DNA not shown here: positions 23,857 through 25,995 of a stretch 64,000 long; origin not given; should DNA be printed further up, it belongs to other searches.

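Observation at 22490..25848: Archaeal/eukaryotic-type PheRS (long alpha with wHTH N-domain; ~613-aa beta) in a myxobacterial genome, with a zinc-ribbon insertion in beta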

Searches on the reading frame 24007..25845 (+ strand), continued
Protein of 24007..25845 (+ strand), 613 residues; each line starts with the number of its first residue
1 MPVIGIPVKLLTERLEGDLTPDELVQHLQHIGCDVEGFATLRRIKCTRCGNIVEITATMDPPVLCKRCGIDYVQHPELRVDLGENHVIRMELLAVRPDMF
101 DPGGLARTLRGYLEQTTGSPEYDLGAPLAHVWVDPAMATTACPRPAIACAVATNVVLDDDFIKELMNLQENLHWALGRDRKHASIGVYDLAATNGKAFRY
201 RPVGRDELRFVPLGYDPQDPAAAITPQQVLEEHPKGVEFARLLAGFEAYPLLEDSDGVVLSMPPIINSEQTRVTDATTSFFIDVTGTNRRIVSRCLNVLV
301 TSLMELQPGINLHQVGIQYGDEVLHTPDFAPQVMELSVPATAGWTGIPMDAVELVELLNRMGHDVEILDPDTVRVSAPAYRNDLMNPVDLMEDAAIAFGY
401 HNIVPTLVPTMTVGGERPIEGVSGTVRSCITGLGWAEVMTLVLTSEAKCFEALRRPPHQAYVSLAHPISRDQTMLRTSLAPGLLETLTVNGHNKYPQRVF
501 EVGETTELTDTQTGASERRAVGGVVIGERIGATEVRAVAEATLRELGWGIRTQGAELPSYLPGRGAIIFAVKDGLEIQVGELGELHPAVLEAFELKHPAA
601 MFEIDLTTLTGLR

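Call 8: search_solved_structures(query=window:24007-25845:+, show_alignments=3, max_evalue=0.001)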
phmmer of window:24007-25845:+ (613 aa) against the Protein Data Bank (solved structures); distinct sequences matched with E-value up to 0.001: 14.
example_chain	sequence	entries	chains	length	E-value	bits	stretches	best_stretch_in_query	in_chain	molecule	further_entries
8s8b_C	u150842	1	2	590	8.4e-57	196.4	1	80-605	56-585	Phenylalanyl-tRNA Synthetase beta subunit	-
3l4g_B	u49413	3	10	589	5.4e-52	180.5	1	89-606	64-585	Phenylalanyl-tRNA synthetase beta chain | Phenylalanine--tRNA ligase beta subunit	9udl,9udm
2cxi_A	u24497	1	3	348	6.2e-48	167.1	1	95-400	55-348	Phenylalanyl-tRNA synthetase beta chain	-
7by6_B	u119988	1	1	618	8.9e-40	140.2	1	83-545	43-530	Phenylalanyl-tRNA synthetase beta chain, putative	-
7dpi_B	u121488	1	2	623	9.3e-40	140.1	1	86-545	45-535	Phenylalanyl-tRNA synthetase beta subunit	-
4p71_A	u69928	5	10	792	4.4e-16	61.9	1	324-607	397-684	Phenylalanine--tRNA ligase beta subunit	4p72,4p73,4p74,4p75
1b70_B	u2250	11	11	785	6.2e-16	61.4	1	350-606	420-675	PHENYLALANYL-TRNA SYNTHETASE | PROTEIN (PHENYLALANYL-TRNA SYNTHETASE) | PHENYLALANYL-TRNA SYNTHETASE BETA CHAIN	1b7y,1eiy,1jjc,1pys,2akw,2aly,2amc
2iy5_B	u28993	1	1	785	8.6e-16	61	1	350-606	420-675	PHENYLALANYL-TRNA SYNTHETASE BETA CHAIN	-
6zxd_k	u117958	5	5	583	6.8e-13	51.4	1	143-308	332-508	Leucine-rich repeat-containing protein 47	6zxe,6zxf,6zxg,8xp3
7n8y_B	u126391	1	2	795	3.8e-11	45.6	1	354-607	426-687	Phenylalanine--tRNA ligase beta subunit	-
2rhq_B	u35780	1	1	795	8.4e-11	44.5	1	347-605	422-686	Phenylalanyl-tRNA synthetase beta chain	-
2rhs_B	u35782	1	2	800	2.1e-10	43.2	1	347-605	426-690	Phenylalanyl-tRNA synthetase beta chain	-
3pco_B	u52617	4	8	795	6.9e-10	41.5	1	353-530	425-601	Phenylalanyl-tRNA synthetase, beta chain | Phenylalanine--tRNA ligase beta subunit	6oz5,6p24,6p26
6p8t_A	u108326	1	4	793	6.2e-06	28.4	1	339-504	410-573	Phenylalanine--tRNA ligase beta subunit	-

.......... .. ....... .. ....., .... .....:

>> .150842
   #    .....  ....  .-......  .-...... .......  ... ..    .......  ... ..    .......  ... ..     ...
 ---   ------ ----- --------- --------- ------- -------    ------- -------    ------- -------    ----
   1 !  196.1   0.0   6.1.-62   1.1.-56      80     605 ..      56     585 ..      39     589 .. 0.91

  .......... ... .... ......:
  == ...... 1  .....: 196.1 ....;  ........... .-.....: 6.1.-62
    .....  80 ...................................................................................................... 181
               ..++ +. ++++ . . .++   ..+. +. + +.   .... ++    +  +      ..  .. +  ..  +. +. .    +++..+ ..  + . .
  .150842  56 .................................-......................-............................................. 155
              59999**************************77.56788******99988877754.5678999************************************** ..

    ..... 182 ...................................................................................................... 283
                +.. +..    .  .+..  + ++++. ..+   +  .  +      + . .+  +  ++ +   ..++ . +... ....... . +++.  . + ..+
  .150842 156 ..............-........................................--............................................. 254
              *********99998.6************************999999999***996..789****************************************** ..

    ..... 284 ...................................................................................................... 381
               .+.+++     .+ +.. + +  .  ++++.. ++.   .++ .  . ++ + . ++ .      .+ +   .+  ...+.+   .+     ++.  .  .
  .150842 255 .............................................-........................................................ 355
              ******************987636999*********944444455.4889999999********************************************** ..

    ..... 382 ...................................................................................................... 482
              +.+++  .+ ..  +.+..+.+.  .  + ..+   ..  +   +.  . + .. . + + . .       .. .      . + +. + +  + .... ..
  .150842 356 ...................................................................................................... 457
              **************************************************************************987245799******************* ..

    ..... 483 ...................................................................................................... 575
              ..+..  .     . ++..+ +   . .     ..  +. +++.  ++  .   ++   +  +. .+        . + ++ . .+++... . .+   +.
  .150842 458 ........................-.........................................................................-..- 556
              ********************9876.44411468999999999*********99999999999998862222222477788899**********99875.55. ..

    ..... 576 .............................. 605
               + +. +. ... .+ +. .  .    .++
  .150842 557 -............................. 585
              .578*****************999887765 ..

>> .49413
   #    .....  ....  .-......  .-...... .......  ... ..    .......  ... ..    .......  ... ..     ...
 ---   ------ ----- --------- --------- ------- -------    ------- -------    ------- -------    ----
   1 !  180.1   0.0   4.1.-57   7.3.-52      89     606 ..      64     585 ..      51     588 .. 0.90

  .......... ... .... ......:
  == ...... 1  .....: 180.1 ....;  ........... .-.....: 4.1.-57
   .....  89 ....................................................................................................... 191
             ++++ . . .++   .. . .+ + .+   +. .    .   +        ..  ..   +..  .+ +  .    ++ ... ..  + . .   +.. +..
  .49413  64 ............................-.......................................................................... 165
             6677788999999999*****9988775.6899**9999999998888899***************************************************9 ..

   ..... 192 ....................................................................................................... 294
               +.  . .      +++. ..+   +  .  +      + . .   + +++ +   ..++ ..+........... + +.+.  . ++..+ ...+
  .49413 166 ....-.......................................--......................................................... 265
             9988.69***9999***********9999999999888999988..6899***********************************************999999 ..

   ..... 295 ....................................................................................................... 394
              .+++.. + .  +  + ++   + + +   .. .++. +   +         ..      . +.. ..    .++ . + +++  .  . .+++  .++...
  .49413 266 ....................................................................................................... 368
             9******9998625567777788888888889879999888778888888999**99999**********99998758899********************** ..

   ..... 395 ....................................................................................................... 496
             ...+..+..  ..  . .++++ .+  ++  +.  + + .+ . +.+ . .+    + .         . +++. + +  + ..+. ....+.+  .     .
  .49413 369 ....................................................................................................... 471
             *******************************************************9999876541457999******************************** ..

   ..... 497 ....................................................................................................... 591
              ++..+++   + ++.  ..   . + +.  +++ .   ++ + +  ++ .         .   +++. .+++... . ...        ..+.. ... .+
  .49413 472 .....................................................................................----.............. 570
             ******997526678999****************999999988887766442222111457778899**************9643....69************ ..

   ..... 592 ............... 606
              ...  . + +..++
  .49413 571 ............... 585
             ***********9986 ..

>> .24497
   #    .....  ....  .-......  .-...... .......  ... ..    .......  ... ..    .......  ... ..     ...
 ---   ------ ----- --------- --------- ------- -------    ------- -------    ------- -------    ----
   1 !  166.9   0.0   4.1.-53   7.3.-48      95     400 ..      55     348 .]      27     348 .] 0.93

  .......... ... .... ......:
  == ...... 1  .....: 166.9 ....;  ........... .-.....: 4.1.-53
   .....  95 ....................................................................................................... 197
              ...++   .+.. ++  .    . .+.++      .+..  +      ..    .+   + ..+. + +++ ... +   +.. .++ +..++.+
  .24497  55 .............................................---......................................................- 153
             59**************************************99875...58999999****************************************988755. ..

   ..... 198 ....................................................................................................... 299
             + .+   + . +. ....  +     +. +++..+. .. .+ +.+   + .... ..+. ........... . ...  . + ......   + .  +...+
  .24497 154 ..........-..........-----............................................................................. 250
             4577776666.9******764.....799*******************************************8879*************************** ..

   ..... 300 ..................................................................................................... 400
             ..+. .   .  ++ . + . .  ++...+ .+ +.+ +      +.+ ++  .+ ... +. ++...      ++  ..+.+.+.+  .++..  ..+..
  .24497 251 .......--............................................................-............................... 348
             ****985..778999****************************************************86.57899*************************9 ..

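Call 18: find_related_loci(query=A1, collection=genome_contigs, flank=6000)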
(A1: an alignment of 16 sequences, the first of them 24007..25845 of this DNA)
Query A1 (613 aa) in genome_contigs; peptide patterns used: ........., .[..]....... (x = any residue, [..] = any of these).
205 stretches matched a pattern; 200 encode a relative of the query (tblastn E <= 1e-3); the best 80 are kept; 80 distinct loci.
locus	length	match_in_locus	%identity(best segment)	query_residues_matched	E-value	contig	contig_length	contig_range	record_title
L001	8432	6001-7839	90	1-613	0e+0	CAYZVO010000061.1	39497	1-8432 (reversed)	MAG TPA_asm: uncultured Enterobacterales bacterium isolate binchicken_co141_545 genome assembly, contig: NODE_4450_lengt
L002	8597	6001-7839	77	1-613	0e+0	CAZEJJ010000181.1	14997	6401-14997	MAG TPA_asm: uncultured Enterobacterales bacterium isolate binchicken_co141_421 genome assembly, contig: NODE_16654_leng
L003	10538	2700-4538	74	1-612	0e+0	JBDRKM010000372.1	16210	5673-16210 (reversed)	MAG: Pseudomonadota bacterium isolate MEGAHIT-group-1.708 k141_12118417, whole genome shotgun sequence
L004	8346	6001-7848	65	1-613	0e+0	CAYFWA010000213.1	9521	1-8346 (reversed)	MAG TPA_asm: uncultured Myxococcales bacterium isolate ERP107533_co1_80 genome assembly, contig: NODE_7810_length_9521_c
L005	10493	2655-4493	64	1-613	0e+0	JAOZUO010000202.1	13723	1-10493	MAG: Deltaproteobacteria bacterium isolate GMC8.metabat2.102 GMC8_3699_length_13723_cov_19.651741, whole genome shotgun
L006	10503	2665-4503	66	1-613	0e+0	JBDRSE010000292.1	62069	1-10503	MAG: bacterium isolate MEGAHIT-group-3.13 k141_756423, whole genome shotgun sequence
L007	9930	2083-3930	64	1-612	0e+0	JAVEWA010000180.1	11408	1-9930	MAG: Polyangia bacterium isolate BF4_134 NODE_18395_length_11408_cov_4.102207_Biofilm4, whole genome shotgun sequence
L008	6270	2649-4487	63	1-613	0e+0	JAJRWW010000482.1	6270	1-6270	MAG: Myxococcota bacterium isolate Dive96_bin2.67 k141_2924717, whole genome shotgun sequence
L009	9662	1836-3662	62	1-609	0e+0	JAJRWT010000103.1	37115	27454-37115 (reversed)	MAG: Myxococcota bacterium isolate Dive96_bin2.54 k141_4782008, whole genome shotgun sequence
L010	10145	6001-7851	57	1-609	0e+0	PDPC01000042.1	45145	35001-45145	MAG: Proteobacteria bacterium isolate DOLZORAL124_67_5.8 DolZOral124_scaffold_1424, whole genome shotgun sequence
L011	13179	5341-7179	57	1-611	0e+0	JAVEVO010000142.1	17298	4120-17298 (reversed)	MAG: Myxococcota bacterium isolate BF4_123 NODE_10099_length_17298_cov_5.529381_Biofilm4, whole genome shotgun sequence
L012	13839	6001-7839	84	1-613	0e+0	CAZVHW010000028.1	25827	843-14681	MAG TPA_asm: uncultured Enterobacterales bacterium isolate SRP308112_co1_406 genome assembly, contig: NODE_2661_length_2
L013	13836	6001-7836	55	1-610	0e+0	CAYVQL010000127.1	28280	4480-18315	MAG TPA_asm: uncultured Enterobacterales bacterium isolate SRP077602_co7_23 genome assembly, contig: NODE_8229_length_28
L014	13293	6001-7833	55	1-609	0e+0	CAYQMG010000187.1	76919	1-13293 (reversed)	MAG TPA_asm: uncultured Gammaproteobacteria bacterium isolate binchicken_co219_296 genome assembly, contig: k141_1625516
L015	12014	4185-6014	54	1-609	0e+0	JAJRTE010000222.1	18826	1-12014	MAG: Myxococcota bacterium isolate Dive96_bin1.27 k141_3584815, whole genome shotgun sequence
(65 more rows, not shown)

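Call 36: search_protein_representatives(protein=window:24007-25845:+)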
Query: 613 residues. Proteins with E-value up to 0.001 (for the whole library): 7717; up to 1e-10: 2445; up to 1e-30: 943. The best 150 are listed.
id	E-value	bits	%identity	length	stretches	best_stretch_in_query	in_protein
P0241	4.4e-170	583.8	52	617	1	1-608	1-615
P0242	2.0e-164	565.2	49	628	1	18-609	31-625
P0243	2.0e-162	558.5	46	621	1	1-610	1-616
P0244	1.7e-156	539.0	44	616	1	1-607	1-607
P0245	7.0e-156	536.9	46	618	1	1-610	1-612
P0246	1.2e-155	536.1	46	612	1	1-607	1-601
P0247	6.8e-152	523.7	42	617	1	1-611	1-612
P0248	5.6e-151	520.7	46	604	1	1-606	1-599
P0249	2.2e-147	508.8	47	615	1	1-606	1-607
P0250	2.6e-143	495.4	48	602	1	1-611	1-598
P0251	1.5e-142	492.8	43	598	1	1-606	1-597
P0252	1.3e-141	489.8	47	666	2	177-611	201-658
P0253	1.4e-140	486.3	42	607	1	1-607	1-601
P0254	1.7e-139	482.8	47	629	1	1-606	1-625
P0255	2.8e-138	478.8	42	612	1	1-608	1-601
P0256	1.0e-137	477.0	40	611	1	1-609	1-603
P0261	9.0e-127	440.8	39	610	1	1-609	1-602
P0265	6.6e-119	414.8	40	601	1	1-609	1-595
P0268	1.3e-109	384.1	40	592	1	2-608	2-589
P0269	1.5e-109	383.9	42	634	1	2-604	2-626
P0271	2.2e-108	380.0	41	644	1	1-604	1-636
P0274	4.2e-99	349.4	37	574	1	1-605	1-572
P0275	8.6e-96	338.4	40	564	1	87-608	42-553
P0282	3.4e-89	316.7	40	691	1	89-608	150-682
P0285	5.7e-88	312.6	37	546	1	87-609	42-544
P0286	5.9e-88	312.6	36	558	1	84-604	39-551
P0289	1.2e-86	308.2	41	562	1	87-606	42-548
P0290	2.0e-86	307.5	39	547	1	88-606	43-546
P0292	3.0e-86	307.0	39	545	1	84-608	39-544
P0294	4.5e-86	306.4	36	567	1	86-607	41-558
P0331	3.9e-80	286.8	37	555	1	86-606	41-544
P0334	7.7e-80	285.8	37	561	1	83-609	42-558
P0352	1.8e-78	281.2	35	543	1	88-609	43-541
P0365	3.2e-77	277.1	37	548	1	80-612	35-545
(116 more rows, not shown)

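Call 38: list_cluster_members(proteins=[P0243, P0247, P0256, P0261, P0265, P0268, P0269, P0274, P0282, P0271])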
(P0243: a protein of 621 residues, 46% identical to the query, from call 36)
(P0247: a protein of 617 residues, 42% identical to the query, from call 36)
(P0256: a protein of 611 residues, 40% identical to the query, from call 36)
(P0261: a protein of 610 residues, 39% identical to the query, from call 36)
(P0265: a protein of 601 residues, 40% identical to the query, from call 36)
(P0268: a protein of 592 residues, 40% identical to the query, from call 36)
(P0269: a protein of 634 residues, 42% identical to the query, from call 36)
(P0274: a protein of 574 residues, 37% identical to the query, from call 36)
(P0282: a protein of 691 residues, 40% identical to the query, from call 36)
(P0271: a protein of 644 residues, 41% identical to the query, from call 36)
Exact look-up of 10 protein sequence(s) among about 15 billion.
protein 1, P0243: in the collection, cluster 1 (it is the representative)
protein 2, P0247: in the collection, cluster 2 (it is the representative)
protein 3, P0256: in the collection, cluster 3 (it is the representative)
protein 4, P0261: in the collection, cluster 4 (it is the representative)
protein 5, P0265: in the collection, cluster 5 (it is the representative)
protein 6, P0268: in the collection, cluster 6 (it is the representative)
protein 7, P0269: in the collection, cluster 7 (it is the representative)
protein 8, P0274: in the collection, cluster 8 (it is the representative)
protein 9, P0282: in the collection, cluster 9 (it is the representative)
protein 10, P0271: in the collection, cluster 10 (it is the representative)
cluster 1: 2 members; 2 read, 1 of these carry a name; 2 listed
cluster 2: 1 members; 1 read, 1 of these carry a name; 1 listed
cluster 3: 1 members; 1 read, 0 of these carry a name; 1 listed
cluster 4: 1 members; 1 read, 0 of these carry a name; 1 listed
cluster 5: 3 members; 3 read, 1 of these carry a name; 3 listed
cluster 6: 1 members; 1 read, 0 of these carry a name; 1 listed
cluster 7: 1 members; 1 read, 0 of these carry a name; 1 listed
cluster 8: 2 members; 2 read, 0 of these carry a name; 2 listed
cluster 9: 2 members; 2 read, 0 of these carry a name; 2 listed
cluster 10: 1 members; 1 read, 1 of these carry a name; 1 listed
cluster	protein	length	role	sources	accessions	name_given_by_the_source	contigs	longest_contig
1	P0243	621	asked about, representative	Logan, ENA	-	-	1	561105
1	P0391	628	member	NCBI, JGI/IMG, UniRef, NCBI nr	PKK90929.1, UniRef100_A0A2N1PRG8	MAG: phenylalanine--tRNA ligase subunit beta [Candidatus Wallbacteria bacterium ... | phenylalanyl-tRNA synthetase beta chain | phenylalanine--tRNA ligase n=1 Tax=Candidatus Wallbacteria bacterium HGW-Wallbacteria-1 ...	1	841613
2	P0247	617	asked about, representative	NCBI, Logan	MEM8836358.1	MAG: phenylalanine--tRNA ligase subunit beta [Planctomycetota bacterium]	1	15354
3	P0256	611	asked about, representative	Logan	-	-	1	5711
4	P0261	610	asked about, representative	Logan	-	-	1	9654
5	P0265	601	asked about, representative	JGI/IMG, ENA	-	-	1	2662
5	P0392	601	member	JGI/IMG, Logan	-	phenylalanyl-tRNA synthetase beta chain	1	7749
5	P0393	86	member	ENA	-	-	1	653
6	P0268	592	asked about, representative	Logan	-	-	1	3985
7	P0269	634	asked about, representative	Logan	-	-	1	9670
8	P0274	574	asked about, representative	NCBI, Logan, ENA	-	-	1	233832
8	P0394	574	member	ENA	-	-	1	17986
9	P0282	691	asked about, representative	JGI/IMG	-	-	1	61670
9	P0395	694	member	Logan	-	-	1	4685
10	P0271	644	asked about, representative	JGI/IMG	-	phenylalanyl-tRNA synthetase beta chain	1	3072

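Call 43: predict_structure(alignment_id=A3)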
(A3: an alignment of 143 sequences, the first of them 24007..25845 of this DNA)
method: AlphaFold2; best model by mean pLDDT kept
length: 613 residues; sequences in the alignment: 143
mean_pLDDT: 95.4   pTM: 0.74
mean pLDDT of the five models: 95.4, 95.2, 95.0, 94.6, 94.4
residues with pLDDT >= 90: 570; 70-90: 37; 50-70: 6; < 50: 0
segments of 3 or more residues with pLDDT < 50: none
pLDDT, mean of each block of 10 residues (from residue 1): 91 93 94 94 93 93 90 96 96 91 96 93 97 98 98 96 95 94 98 95 98 93 98 94 97 98 97 96 98 98 97 98 98 98 96 98 98 98 95 95 78 79 98 98 97 94 93 97 98 96 96 93 97 97 98 98 98 97 98 98 98 89
secondary structure, 60 per line:
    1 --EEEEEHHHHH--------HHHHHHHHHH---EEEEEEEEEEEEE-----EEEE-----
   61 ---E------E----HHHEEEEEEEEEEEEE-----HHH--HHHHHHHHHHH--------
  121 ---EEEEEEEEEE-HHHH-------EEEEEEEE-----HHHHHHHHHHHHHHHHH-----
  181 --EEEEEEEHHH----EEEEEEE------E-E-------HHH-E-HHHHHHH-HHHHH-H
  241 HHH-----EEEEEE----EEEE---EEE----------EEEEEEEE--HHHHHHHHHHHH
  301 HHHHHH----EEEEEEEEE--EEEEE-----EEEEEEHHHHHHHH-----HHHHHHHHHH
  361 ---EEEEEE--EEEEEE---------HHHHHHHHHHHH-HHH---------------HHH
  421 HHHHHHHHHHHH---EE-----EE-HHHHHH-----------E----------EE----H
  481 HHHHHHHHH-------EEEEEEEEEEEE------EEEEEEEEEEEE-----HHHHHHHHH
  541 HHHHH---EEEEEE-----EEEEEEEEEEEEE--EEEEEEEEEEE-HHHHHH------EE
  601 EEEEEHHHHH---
elements in order: E3-7 H8-12 H21-30 E34-46 E52-55 E79-91 H102-112 E124-133 H135-138 E146-153 H159-175 E183-189 E197-203 H226-232 H234-238 H240-243 E249-254 E259-262 E266-268 E279-286 H289-306 E311-319 E322-326 E332-337 H338-345 H351-360 E364-369 E372-377 H387-398 H418-432 H446-451 H480-489 E497-508 E515-526 H532-545 E549-554 E560-572 E575-585 H587-592 E599-605 H606-610
